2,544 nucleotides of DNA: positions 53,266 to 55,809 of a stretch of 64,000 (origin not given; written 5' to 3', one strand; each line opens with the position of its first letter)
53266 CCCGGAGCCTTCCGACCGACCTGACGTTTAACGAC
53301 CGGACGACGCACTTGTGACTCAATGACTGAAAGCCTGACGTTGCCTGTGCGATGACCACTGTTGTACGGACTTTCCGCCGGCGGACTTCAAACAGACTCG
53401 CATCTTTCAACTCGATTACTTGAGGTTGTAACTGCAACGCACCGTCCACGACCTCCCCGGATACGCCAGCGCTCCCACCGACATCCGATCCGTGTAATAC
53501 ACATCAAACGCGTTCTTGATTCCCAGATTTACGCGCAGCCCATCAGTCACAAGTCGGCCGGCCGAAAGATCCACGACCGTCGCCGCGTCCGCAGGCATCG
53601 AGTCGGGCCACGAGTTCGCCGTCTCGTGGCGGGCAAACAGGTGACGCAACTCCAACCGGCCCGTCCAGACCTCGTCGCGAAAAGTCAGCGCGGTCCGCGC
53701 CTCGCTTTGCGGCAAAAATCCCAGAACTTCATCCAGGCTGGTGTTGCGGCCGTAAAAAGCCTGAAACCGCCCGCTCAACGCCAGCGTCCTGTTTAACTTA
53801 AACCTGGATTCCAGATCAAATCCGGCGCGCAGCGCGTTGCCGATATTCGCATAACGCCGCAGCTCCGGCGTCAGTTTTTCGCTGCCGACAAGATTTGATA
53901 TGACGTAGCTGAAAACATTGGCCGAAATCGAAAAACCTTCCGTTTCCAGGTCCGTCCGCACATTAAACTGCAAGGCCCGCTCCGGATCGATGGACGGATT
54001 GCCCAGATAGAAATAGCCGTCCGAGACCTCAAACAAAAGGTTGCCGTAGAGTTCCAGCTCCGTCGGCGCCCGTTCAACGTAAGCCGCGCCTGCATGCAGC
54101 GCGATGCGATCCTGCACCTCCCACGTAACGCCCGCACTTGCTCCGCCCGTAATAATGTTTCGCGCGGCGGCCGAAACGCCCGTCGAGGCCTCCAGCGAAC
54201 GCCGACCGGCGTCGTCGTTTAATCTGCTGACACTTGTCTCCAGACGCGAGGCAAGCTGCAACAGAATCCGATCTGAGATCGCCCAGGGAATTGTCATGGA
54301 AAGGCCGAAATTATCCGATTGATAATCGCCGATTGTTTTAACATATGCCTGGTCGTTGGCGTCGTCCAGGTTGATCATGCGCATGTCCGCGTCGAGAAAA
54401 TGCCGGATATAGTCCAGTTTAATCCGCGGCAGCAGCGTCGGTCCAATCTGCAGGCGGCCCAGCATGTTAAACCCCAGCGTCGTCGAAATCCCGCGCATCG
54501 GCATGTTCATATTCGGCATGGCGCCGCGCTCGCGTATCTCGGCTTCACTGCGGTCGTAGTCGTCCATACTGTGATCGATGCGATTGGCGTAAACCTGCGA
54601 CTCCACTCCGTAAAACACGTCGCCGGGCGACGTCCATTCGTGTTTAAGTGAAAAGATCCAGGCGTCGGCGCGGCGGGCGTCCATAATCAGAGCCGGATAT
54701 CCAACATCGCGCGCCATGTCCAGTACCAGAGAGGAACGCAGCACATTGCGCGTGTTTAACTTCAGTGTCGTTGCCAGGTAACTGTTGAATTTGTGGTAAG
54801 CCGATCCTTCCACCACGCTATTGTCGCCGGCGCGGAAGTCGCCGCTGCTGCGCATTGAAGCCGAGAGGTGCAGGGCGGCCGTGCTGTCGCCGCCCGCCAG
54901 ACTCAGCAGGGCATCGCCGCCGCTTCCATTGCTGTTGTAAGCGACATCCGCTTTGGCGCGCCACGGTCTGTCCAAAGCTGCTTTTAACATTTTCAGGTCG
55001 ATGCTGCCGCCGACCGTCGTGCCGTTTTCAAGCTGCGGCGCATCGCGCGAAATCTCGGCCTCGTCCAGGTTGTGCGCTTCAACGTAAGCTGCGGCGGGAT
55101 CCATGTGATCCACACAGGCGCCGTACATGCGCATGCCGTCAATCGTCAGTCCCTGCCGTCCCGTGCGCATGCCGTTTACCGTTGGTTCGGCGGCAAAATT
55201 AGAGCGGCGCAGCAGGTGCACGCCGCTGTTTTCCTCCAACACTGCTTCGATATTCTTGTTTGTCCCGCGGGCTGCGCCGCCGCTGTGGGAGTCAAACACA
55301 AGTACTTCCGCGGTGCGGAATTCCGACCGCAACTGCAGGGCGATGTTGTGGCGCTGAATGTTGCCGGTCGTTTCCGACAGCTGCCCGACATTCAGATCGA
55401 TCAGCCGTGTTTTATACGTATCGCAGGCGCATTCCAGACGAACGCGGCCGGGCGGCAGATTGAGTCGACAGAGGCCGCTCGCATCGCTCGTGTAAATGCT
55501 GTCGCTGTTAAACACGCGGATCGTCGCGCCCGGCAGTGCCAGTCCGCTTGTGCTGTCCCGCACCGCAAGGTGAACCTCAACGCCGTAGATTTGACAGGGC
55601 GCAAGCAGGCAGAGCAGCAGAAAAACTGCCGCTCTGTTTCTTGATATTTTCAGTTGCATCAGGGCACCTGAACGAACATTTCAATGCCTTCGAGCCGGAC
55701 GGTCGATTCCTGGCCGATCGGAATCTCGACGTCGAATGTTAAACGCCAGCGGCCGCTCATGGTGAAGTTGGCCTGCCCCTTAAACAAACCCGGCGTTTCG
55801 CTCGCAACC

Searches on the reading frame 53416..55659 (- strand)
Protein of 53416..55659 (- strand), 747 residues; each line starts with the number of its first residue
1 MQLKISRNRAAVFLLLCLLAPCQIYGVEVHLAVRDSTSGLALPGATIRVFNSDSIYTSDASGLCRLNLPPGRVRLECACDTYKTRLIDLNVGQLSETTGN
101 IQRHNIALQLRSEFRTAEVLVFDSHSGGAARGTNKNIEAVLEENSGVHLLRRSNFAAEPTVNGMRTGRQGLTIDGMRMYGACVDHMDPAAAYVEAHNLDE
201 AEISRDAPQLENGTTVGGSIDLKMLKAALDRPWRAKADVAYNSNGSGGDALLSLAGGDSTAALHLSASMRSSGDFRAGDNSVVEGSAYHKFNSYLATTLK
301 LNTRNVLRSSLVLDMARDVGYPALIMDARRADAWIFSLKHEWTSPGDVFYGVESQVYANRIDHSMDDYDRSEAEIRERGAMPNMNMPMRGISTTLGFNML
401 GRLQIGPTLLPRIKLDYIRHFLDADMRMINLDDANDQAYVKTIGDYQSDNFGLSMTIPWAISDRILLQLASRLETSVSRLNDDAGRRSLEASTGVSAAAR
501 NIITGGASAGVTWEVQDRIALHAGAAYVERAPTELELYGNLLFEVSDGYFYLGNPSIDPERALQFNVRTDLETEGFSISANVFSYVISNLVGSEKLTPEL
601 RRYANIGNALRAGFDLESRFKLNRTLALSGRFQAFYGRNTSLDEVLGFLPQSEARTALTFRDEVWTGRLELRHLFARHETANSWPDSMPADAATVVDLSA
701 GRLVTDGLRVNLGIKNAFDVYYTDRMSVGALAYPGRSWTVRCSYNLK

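Call 12: search_protein_families(library=pfam, proteins=[window:53416-55659:-])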
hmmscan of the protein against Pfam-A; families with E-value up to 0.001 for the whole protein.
window:53416-55659:- (747 aa): 3 families
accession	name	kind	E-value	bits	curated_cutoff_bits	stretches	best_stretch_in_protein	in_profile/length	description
PF00593.30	TonB_dep_Rec_b-barrel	-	1.2e-24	88.4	27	1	326-716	55-435/436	TonB dependent receptor-like, beta-barrel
PF13620.12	CarboxypepD_reg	-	1.7e-05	25.5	32.3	1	32-93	5-73/82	Carboxypeptidase regulatory-like domain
PF07715.20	Plug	-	1.8e-05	25.6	23.9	1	134-218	22-106/107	TonB-dependent Receptor Plug Domain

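Call 58: find_homologous_proteins(query=window:53416-55659:-, max_evalue=1e-100)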
Query window:53416-55659:- (747 aa): 4 proteins with E <= 1e-100 among 8000 candidates.
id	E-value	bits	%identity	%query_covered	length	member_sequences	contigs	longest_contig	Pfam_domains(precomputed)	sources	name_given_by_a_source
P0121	0.0e+0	1680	100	100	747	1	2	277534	PF07715.21,PF00593.31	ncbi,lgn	-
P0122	0.0e+0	1423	84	100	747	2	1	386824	PF00593.31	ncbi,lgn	-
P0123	0.0e+0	1204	71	100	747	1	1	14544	PF07715.21,PF00593.31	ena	-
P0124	3.2e-205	702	46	99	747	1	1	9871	PF00593.31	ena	-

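Call 59: find_encoding_contigs(protein=P0122, flank=10000, max_places=2)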
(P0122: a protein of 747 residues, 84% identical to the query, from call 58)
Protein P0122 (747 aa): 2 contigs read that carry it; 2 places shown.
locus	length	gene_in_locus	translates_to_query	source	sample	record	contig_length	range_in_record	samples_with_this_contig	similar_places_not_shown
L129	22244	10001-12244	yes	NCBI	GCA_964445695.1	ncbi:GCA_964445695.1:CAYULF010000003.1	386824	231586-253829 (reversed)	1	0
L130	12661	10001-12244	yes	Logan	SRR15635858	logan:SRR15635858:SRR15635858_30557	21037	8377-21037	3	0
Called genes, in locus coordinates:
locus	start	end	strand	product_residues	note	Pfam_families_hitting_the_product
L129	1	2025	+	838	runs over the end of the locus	PF14344:DUF4397, PF18962:Por_Secre_tail (weak)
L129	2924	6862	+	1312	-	PF18962:Por_Secre_tail (faint), PF14344:DUF4397 (weak)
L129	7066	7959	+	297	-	PF00106:adh_short, PF08659:KR (weak), PF13561:adh_short_C2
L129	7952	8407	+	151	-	PF07681:DoxX (weak)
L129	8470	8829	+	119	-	-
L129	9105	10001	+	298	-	PF13115:YtkA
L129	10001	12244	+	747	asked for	PF00593:TonB_dep_Rec_b-barrel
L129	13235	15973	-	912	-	PF13620:CarboxypepD_reg, PF13715:CarbopepD_reg_2, PF07715:Plug, PF00593:TonB_dep_Rec_b-barrel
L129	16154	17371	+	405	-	-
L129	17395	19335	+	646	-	-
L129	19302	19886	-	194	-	-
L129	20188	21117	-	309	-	-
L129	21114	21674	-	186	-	PF04542:Sigma70_r2, PF08281:Sigma70_r4_2, PF04545:Sigma70_r4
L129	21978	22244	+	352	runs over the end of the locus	PF07464:ApoLp-III (faint)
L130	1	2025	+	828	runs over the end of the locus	PF14344:DUF4397, PF18962:Por_Secre_tail (weak)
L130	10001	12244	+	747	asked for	PF00593:TonB_dep_Rec_b-barrel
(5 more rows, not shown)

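Call 60: find_encoding_contigs(protein=P0123, flank=10000, max_places=2)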
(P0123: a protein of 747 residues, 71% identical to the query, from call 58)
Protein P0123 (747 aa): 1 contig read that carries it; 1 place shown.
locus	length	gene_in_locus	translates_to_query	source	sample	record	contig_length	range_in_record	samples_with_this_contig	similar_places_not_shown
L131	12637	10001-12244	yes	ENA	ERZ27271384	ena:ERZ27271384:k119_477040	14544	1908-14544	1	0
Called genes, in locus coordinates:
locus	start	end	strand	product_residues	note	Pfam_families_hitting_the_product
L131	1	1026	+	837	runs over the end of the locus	PF14344:DUF4397, PF18962:Por_Secre_tail (weak)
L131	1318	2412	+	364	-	PF14344:DUF4397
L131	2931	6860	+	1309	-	PF14344:DUF4397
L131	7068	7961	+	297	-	PF00106:adh_short, PF08659:KR (weak), PF13561:adh_short_C2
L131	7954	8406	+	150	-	PF07681:DoxX (weak)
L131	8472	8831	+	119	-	-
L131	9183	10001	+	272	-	PF13115:YtkA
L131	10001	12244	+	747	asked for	PF07715:Plug (faint), PF00593:TonB_dep_Rec_b-barrel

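Call 61: find_encoding_contigs(protein=P0121, flank=10000, max_places=2)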
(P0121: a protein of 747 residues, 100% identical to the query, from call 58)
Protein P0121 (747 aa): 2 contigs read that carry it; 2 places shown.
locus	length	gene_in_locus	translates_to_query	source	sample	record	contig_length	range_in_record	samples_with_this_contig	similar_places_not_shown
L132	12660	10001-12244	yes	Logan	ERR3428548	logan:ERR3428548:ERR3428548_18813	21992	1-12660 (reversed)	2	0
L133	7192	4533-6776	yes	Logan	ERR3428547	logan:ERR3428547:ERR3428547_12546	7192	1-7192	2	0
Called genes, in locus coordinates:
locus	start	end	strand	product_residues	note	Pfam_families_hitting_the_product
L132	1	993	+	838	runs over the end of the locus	PF14344:DUF4397, PF18962:Por_Secre_tail (weak)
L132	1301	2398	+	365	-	PF14344:DUF4397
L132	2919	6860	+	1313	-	PF18962:Por_Secre_tail (faint), PF14344:DUF4397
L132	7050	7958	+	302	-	PF00106:adh_short, PF08659:KR (weak), PF13561:adh_short_C2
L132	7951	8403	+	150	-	PF07681:DoxX (weak)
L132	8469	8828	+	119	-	-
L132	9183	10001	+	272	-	PF13115:YtkA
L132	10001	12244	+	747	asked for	PF07715:Plug (faint), PF00593:TonB_dep_Rec_b-barrel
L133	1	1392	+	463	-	?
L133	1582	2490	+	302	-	PF00106:adh_short, PF08659:KR (weak), PF13561:adh_short_C2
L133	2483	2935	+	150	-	PF07681:DoxX (weak)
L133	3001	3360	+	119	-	-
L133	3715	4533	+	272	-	PF13115:YtkA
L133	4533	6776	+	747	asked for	PF07715:Plug (faint), PF00593:TonB_dep_Rec_b-barrel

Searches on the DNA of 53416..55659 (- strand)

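Call 62: search_with_rna_model(model_id=R1, sources=[L129, L130, L131, L132, L133], max_evalue=1)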
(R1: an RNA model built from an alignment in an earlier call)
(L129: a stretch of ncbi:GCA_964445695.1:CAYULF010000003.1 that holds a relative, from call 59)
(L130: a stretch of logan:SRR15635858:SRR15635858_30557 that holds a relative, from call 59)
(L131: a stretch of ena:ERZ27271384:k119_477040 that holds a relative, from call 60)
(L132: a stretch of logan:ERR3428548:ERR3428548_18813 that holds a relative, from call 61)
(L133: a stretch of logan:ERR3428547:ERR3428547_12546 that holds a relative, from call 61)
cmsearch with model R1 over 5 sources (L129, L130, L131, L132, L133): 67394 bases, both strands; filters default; matches with E-value up to 1: 5.
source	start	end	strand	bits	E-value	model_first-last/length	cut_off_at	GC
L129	12616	12774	-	42.5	2.5e-10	1-179/179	no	0.59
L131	12591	12637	-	11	0.11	128-179/179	5'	0.68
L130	12616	12661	-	9.9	0.22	129-179/179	5'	0.65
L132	12615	12660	-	8.1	0.67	130-179/179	5'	0.65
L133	7147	7192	-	8.1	0.67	130-179/179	5'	0.65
